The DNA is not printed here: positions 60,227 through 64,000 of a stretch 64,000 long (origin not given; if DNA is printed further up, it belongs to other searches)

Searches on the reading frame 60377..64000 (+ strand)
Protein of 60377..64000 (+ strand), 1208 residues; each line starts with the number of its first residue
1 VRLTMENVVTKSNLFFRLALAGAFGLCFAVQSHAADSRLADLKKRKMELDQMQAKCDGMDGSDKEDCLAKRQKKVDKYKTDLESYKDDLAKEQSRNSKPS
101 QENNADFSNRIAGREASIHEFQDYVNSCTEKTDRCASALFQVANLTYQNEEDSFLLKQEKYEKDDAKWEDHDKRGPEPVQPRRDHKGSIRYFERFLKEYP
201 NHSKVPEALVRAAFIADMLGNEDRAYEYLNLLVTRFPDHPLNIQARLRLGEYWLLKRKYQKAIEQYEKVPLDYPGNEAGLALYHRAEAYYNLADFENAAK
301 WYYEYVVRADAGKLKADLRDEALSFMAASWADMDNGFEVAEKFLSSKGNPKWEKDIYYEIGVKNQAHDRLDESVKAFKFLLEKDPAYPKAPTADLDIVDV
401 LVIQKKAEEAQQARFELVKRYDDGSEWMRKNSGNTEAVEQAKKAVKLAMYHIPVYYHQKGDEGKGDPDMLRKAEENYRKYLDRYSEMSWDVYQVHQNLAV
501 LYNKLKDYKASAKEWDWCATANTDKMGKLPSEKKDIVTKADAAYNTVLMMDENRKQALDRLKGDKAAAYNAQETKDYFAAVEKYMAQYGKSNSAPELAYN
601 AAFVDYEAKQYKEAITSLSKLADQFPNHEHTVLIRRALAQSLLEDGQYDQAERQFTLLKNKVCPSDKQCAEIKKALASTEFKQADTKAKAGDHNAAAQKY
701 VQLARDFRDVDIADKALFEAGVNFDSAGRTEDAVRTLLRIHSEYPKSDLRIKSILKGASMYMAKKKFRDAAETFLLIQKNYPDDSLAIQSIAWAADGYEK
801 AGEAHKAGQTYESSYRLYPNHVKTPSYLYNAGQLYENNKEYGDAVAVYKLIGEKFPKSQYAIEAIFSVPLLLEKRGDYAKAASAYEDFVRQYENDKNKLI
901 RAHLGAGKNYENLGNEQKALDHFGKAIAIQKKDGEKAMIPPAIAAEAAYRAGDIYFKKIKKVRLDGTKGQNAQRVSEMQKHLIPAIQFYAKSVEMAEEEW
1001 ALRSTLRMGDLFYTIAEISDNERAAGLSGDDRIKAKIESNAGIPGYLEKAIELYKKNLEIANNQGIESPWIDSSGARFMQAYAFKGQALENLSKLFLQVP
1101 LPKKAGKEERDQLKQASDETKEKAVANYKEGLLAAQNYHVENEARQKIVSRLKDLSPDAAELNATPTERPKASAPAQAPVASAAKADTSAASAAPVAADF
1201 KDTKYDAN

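Call 45: search_protein_families(library=pfam, proteins=[window:60377-64000:+], max_evalue=0.001)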
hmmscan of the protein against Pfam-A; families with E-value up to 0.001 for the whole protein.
window:60377-64000:+ (1208 aa): 10 families
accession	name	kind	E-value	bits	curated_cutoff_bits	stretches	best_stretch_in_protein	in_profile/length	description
PF13174.12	TPR_6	-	8.2e-26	89.3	26.3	0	716-747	2-33/33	Tetratricopeptide repeat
PF13424.12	TPR_12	-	8.7e-18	64.7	30.1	2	597-655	5-68/77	Tetratricopeptide repeat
PF13432.12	TPR_16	-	1.6e-15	57.6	32.7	0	682-745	2-62/65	Tetratricopeptide repeat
PF13428.12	TPR_14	-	9.8e-15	54.1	23.5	0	206-244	1-39/44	Tetratricopeptide repeat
PF07719.23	TPR_2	-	2.4e-12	46.4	27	0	901-932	2-33/34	Tetratricopeptide repeat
PF14559.12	TPR_19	-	3.5e-12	46.9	25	1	607-656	3-49/68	Tetratricopeptide repeat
PF13525.12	YfiO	-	4.9e-09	36.7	25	1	823-904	3-84/203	Outer membrane lipoprotein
PF09976.15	TPR_21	-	0.00037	20.7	25.5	1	568-654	49-135/193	Tetratricopeptide repeat-like domain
PF24575.1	TPR_Slam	-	0.00072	20.4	35.2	1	580-655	30-104/104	Surface lipoprotein assembly modifier, N-terminal TPR repeats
PF13431.12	TPR_17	-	0.00097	19.7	24.4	0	811-845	2-33/34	Tetratricopeptide repeat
